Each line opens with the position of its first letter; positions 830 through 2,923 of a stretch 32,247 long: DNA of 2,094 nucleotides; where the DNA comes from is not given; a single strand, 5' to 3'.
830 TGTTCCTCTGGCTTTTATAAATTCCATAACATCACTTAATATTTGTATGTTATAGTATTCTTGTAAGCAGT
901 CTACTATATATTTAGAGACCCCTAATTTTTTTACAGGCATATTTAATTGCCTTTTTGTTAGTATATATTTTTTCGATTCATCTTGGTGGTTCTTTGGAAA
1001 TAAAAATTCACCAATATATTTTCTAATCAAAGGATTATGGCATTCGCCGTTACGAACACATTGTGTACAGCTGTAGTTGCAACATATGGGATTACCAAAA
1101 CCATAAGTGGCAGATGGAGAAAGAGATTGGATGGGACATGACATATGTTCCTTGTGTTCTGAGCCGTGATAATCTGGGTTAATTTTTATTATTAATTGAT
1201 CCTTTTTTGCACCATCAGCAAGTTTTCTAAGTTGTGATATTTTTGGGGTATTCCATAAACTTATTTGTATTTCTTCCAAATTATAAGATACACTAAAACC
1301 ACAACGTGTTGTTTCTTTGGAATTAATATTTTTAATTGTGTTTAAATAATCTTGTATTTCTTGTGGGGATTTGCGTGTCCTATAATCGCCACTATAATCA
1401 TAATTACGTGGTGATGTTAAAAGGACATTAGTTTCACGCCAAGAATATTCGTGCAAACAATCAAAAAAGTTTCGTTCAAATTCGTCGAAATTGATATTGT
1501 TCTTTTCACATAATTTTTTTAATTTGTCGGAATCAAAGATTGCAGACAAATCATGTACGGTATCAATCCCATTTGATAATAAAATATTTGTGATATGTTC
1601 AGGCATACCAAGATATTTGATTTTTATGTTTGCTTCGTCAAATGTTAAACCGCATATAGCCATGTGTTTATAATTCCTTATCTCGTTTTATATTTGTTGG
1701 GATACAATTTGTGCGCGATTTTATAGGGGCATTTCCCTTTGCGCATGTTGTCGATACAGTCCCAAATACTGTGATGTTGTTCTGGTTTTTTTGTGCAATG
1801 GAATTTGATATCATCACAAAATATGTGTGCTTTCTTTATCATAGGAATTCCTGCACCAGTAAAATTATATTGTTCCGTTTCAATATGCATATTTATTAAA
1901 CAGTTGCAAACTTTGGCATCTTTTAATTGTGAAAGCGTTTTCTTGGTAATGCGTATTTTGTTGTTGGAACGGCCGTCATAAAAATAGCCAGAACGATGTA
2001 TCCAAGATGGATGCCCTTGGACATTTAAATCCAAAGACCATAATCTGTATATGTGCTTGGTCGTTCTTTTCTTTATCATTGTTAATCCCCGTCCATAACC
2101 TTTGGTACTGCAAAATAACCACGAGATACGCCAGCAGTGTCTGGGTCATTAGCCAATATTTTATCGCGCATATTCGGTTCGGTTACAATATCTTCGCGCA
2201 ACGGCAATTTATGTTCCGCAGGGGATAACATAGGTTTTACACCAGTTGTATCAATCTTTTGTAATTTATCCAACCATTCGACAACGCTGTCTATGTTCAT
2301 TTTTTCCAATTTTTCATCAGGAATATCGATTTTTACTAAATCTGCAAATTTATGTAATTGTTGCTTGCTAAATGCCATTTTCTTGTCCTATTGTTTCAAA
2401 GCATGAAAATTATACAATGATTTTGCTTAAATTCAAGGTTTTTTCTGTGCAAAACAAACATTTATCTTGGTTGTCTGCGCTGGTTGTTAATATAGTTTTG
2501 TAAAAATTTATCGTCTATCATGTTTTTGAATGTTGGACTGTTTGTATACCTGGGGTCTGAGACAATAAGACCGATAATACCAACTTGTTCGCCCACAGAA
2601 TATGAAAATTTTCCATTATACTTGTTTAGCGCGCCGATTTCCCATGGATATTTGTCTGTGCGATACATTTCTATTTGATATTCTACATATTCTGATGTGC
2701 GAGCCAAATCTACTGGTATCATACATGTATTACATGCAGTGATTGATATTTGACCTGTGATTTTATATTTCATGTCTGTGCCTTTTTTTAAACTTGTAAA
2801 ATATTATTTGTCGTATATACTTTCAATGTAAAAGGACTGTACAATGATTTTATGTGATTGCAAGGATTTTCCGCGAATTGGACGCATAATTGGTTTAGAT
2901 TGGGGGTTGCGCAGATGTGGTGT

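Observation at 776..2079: Two-gene Cys-rich/HhH cassette wedged inside the gatC-gatA operon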

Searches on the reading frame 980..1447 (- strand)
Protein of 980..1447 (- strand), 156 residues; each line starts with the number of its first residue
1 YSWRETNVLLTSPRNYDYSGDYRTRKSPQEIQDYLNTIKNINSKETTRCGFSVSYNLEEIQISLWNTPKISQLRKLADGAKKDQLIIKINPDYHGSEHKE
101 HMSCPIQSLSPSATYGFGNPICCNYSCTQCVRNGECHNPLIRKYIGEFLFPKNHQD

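Call 22: find_homologous_proteins(query=A1, max_evalue=0.001)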
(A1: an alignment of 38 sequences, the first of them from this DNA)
Query A1 (38 sequences) (156 aa, profile of the alignment): 11 proteins with E <= 0.001 among 266 candidates.
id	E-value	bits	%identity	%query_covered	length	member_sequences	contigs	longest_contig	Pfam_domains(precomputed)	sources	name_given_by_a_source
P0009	1.1e-22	98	-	-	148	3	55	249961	-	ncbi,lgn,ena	-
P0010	2.7e-8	52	-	-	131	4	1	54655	-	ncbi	-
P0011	2.8e-7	49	26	24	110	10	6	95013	-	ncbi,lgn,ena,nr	ncbi:MAG: hypothetical protein J5620_03995 [Alphaproteobacteria bacterium]|nr:hypothetical protein [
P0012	7.8e-6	44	32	18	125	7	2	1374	-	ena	-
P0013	1.1e-5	44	26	24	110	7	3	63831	-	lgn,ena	-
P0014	1.1e-5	43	26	24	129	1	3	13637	-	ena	-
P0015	1.2e-5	43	27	19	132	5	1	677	-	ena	-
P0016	1.2e-5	43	27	19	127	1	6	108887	-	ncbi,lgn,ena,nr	ncbi:MAG: hypothetical protein J6Y07_02170 [Alphaproteobacteria bacterium]|nr:hypothetical protein [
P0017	1.6e-5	43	47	10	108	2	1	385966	-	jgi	jgi:hypothetical protein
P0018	1.8e-4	40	24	29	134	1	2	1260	-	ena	-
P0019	7.6e-4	38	33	31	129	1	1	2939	-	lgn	-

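Call 59: search_solved_structures(query=A1, max_evalue=10, show_alignments=2)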
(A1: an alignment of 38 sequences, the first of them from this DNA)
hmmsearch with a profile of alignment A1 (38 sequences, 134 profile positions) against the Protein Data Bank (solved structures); distinct sequences matched with E-value up to 10: 1.
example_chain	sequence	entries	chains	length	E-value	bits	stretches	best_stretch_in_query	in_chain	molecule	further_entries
9o5w_B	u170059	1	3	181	0.71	13.2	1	10-111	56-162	Hemagglutinin HA2 chain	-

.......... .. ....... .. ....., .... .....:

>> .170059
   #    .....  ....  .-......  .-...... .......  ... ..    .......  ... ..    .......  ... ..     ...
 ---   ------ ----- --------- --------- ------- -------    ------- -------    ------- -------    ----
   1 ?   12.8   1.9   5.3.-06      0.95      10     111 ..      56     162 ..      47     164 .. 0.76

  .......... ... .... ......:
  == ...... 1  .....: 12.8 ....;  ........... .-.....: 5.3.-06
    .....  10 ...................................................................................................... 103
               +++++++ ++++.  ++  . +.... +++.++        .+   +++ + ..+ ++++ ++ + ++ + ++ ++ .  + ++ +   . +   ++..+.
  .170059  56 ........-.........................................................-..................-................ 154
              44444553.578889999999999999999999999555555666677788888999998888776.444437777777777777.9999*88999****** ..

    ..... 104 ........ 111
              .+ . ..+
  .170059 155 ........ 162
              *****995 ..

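Call 99: search_protein_families(library=pfam, alignment_id=A1, max_evalue=0.1)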
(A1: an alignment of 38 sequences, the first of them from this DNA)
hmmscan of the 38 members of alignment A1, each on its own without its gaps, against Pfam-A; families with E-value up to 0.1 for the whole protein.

A. member 1, seq(156 aa): 0 families

B. families by the number of members that match (of 38 scanned): 7 families
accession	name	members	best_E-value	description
PF07248.17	DUF1431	1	0.0098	Protein of unknown function (DUF1431)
PF15958.10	DUF4761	1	0.045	Domain of unknown function (DUF4761)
PF21670.2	HOOK_N_NuMA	1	0.046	NuMA N-terminal hook domain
PF10588.14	NADH-G_4Fe-4S_3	1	0.046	NADH-ubiquinone oxidoreductase-G iron-sulfur binding region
PF09519.16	RE_HindVP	1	0.05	HindVP restriction endonuclease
PF19163.5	DUF5845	1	0.052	Family of unknown function (DUF5845)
PF25376.1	Pre-PUA_NSUN2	1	0.092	NSUN2 Pre-PUA domain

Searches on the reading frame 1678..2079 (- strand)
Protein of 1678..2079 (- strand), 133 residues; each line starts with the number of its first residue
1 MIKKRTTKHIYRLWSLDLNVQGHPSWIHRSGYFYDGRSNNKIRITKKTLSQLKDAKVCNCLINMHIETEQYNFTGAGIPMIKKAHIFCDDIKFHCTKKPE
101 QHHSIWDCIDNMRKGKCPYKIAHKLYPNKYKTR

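Call 4: search_protein_families(library=pfam, proteins=[window:1678-2079:-], max_evalue=1)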
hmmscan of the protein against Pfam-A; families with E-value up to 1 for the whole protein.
window:1678-2079:- (133 aa): 0 families

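Call 5: search_protein_families(library=ncbifam, proteins=[window:1678-2079:-], max_evalue=1)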
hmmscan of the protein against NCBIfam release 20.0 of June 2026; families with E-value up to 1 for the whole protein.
window:1678-2079:- (133 aa): 0 families

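Call 8: find_homologous_proteins(query=window:1678-2079:-)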
Query window:1678-2079:- (133 aa): 6 proteins with E <= 0.001 among 6 candidates.
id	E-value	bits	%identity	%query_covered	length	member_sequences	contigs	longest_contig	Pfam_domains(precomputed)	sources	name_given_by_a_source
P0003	3.0e-80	285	91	100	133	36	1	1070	-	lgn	-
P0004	2.2e-63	230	75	97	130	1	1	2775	-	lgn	-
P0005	1.9e-62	227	76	97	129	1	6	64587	-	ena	-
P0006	3.9e-50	188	66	98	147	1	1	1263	-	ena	-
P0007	6.8e-49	183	66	97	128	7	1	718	-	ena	-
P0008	5.4e-46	174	89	62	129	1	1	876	-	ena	-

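Call 10: find_encoding_contigs(protein=P0005, flank=6000, max_places=6)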
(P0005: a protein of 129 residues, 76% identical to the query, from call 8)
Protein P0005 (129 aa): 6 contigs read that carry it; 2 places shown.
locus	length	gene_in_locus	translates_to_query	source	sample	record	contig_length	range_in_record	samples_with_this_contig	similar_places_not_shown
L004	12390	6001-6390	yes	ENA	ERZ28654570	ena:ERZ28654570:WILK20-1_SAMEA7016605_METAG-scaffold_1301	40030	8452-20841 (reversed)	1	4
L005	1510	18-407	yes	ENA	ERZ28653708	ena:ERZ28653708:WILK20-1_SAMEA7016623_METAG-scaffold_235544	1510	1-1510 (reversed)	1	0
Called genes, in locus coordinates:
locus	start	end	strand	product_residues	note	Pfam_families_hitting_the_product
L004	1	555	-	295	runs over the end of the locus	PF10671:TcpQ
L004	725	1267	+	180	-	-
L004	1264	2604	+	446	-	PF19295:SufBD_N, PF01458:SUFBD_core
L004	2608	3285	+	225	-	PF00005:ABC_tran, PF02463:SMC_N (faint)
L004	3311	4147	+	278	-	-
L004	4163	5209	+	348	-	PF01594:AI-2E_transport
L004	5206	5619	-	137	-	PF03652:RuvX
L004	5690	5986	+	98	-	PF02686:GatC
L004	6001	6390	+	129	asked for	-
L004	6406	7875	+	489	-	PF01425:Amidase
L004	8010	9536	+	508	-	PF02934:GatB_N, PF02637:GatB_Yqey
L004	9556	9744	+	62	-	-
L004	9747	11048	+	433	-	PF00919:UPF0004, PF04055:Radical_SAM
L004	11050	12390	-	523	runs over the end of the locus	PF03797:Autotransporter (weak)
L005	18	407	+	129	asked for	-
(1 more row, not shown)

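Call 35: predict_structure(alignment_id=A3)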
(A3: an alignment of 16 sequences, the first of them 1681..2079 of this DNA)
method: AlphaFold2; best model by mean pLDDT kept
length: 133 residues; sequences in the alignment: 16
mean_pLDDT: 45.2   pTM: 0.32
mean pLDDT of the five models: 45.2, 44.8, 41.8, 41.5, 41.4
residues with pLDDT >= 90: 0; 70-90: 9; 50-70: 27; < 50: 97
segments of 3 or more residues with pLDDT < 50: 1-93
pLDDT, mean of each block of 10 residues (from residue 1): 30 31 32 38 39 42 43 42 41 49 57 70 67 61
secondary structure, 60 per line:
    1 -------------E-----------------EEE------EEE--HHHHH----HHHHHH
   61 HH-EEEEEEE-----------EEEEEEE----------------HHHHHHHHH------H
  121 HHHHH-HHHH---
elements in order: E32-34 E41-43 H46-50 H55-62 E64-70 E82-88 H105-113 H120-125 H127-130

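Call 47: search_protein_families(library=phrogs, proteins=[window:1681-2079:-], max_evalue=1)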
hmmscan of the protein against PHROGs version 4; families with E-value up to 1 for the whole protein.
window:1681-2079:- (133 aa): 0 families

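Call 48: search_protein_families(library=padloc, proteins=[window:1681-2079:-], max_evalue=1)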
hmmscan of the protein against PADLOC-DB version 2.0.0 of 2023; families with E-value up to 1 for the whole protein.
window:1681-2079:- (133 aa): 0 families

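Call 90: find_encoding_contigs(protein=P0008, flank=3000, max_places=4)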
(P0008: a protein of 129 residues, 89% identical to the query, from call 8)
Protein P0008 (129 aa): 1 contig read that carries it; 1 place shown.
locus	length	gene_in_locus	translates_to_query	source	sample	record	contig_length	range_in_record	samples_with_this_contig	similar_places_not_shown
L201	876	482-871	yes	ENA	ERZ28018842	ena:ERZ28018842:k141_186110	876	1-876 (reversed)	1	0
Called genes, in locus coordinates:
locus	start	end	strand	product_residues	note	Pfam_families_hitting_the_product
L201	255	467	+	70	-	-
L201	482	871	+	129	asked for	-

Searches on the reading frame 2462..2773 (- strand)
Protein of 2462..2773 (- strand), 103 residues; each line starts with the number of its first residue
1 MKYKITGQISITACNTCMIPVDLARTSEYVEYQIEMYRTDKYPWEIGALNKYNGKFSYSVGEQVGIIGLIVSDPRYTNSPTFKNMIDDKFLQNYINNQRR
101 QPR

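Call 4: search_protein_families(library=pfam, proteins=[window:2462-2773:-], max_evalue=1)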
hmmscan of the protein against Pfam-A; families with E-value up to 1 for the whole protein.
window:2462-2773:- (103 aa): 0 families

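Call 5: search_protein_families(library=ncbifam, proteins=[window:2462-2773:-], max_evalue=1)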
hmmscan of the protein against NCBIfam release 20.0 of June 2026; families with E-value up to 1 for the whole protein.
window:2462-2773:- (103 aa): 0 families

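Call 46: search_protein_families(library=pfam, proteins=[window:2465-2773:-], max_evalue=1)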
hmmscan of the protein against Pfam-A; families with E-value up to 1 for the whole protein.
window:2465-2773:- (103 aa): 0 families

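Call 47: search_protein_families(library=phrogs, proteins=[window:2465-2773:-], max_evalue=1)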
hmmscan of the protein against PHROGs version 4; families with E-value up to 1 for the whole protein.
window:2465-2773:- (103 aa): 0 families

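Call 48: search_protein_families(library=padloc, proteins=[window:2465-2773:-], max_evalue=1)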
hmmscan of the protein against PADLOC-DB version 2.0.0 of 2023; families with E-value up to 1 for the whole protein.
window:2465-2773:- (103 aa): 0 families

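Call 62: search_solved_structures(query=A4, max_evalue=10)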
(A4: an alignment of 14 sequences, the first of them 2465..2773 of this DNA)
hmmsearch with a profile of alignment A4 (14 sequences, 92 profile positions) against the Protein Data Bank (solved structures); distinct sequences matched with E-value up to 10: 3.
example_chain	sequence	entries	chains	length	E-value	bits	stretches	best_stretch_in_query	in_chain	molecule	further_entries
9v9b_A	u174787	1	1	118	0.32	14.2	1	6-45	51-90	Outer membrane beta-barrel domain-containing protein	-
9v99_A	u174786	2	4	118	0.45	13.8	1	6-45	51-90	Outer membrane beta-barrel domain-containing protein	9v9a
2ygt_A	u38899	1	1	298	1.4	12.2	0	41-77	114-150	DELTA TOXIN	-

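Call 100: search_protein_families(library=pfam, alignment_id=A4, max_evalue=0.1)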
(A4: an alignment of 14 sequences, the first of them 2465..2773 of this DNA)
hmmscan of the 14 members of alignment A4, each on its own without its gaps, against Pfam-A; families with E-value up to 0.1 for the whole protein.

A. member 1, window:2465-2773:- (103 aa): 0 families

B. families by the number of members that match (of 14 scanned): 2 families
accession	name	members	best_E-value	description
PF04360.17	Serglycin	1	0.052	Serglycin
PF15665.10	FAM184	1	0.094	Family with sequence similarity 184, A and B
